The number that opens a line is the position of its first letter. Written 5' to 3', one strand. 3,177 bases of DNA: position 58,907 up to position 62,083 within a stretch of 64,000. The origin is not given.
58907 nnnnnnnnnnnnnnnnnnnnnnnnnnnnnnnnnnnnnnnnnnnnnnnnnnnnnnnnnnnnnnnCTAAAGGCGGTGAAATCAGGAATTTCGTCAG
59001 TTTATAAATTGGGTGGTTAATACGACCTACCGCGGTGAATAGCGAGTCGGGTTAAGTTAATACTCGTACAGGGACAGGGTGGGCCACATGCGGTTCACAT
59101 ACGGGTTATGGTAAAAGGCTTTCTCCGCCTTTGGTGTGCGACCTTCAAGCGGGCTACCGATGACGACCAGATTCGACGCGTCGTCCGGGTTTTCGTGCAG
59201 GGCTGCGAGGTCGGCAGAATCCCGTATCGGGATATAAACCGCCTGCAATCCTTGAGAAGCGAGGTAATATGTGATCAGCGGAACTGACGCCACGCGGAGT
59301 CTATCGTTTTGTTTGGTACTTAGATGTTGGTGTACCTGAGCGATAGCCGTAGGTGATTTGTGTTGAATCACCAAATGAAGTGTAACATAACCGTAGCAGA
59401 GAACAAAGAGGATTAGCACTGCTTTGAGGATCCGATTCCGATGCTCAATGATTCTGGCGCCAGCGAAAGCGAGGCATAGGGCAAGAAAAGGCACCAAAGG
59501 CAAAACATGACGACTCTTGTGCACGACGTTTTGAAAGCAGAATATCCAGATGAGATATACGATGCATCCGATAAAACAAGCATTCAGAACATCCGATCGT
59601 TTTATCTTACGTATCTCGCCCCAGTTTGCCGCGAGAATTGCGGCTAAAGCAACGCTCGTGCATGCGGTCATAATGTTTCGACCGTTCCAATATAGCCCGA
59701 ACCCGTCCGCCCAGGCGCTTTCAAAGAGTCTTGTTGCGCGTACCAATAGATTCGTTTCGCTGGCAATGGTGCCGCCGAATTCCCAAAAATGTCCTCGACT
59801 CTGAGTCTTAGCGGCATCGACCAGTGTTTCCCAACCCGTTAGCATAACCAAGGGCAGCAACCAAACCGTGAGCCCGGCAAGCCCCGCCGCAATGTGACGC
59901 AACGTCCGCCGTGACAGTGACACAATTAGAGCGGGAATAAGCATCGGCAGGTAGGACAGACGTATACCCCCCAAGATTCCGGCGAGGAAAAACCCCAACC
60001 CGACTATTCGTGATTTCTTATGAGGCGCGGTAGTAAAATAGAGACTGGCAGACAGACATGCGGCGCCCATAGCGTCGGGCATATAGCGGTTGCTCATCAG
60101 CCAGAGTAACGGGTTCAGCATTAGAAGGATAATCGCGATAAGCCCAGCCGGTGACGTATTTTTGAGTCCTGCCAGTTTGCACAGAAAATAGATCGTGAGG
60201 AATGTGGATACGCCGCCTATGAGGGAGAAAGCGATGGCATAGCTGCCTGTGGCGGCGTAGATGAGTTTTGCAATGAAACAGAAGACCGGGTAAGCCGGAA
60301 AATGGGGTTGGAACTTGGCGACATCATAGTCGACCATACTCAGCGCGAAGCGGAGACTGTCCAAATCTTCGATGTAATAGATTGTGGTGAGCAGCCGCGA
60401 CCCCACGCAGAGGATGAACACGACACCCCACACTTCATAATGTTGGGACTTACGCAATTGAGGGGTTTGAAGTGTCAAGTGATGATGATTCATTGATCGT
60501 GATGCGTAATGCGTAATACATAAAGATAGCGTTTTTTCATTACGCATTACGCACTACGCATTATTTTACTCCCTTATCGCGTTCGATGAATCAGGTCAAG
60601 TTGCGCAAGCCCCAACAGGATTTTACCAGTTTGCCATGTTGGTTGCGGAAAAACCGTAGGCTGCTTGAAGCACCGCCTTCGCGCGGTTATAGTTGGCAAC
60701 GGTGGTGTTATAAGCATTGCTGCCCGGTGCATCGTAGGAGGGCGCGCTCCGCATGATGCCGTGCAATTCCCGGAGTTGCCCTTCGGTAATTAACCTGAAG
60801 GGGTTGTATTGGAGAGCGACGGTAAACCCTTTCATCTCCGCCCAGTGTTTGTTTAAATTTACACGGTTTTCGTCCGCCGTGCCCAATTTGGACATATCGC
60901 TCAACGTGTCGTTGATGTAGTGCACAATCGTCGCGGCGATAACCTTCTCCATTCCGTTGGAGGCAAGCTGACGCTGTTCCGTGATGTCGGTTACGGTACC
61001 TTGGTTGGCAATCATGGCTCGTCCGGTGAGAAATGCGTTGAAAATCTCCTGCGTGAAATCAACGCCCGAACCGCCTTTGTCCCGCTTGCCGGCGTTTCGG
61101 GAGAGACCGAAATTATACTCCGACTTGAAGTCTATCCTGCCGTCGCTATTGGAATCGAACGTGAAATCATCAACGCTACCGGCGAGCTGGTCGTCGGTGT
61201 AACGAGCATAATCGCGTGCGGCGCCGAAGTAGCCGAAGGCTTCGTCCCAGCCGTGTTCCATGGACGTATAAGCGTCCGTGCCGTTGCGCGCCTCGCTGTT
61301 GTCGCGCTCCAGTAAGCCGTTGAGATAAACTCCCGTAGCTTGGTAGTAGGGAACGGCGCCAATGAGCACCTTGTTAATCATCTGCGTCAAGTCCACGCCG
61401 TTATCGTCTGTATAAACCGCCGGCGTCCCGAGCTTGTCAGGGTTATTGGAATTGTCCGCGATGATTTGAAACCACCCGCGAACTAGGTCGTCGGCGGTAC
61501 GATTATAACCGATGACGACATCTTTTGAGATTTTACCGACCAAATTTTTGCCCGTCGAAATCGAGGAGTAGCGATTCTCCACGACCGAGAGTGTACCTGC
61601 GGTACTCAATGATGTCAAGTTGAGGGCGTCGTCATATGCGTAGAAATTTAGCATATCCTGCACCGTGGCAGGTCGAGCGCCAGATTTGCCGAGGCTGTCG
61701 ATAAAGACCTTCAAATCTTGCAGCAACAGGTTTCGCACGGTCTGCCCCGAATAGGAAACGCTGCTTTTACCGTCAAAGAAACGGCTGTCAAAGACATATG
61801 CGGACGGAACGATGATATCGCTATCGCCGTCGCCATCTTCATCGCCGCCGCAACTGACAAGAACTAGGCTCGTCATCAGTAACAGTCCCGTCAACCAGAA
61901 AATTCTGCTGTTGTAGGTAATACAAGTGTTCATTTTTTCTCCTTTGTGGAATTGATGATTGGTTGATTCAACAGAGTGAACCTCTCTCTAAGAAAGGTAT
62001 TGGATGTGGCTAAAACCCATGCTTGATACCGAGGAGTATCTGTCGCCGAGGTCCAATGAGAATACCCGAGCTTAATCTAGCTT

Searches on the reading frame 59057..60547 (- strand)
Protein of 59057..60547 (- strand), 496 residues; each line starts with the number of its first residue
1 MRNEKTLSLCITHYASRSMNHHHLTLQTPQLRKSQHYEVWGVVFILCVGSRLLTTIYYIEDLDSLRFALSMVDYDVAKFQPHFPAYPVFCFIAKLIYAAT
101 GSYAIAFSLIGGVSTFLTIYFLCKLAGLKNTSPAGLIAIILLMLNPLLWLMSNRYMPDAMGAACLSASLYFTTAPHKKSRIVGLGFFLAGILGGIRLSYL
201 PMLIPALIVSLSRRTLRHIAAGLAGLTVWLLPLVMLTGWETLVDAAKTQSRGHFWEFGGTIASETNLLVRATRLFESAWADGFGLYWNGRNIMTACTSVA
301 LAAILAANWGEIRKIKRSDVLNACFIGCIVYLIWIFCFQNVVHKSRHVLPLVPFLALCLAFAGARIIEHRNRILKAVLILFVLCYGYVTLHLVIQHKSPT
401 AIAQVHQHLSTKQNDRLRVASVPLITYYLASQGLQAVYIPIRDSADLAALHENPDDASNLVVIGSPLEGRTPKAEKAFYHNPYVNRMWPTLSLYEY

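Call 28: search_protein_families(library=pfam, proteins=[window:59057-60547:-], max_evalue=0.001)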
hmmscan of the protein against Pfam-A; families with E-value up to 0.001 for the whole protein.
window:59057-60547:- (496 aa): 2 families
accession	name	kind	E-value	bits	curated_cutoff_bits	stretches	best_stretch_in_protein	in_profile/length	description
PF03901.23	Glyco_transf_22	-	5.7e-05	22.9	23.8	1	104-419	80-395/414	Alg9-like mannosyltransferase family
PF13231.12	PMT_2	-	6.3e-05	23.7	26.1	1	87-233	4-154/160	Dolichyl-phosphate-mannose-protein mannosyltransferase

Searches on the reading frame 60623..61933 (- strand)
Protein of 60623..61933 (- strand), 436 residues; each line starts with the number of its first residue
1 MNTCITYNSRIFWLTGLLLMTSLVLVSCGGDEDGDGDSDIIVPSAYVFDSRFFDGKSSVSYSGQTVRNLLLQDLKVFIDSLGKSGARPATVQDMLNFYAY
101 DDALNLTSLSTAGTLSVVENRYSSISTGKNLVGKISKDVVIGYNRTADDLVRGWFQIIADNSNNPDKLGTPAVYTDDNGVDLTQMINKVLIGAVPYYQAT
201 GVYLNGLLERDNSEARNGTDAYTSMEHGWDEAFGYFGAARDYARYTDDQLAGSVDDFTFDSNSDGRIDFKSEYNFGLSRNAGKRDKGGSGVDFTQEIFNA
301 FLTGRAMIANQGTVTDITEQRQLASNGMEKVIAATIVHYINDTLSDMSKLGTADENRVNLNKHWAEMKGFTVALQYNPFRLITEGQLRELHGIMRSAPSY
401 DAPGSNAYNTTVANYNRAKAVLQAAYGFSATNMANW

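Call 28: search_protein_families(library=pfam, proteins=[window:60623-61933:-], max_evalue=0.001)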
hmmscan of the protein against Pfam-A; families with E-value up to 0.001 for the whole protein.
window:60623-61933:- (436 aa): 1 family
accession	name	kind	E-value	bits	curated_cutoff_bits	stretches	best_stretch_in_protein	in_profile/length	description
PF16148.10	DUF4856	-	2.8e-21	76.4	22.3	1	44-376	2-305/358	Domain of unknown function (DUF4856)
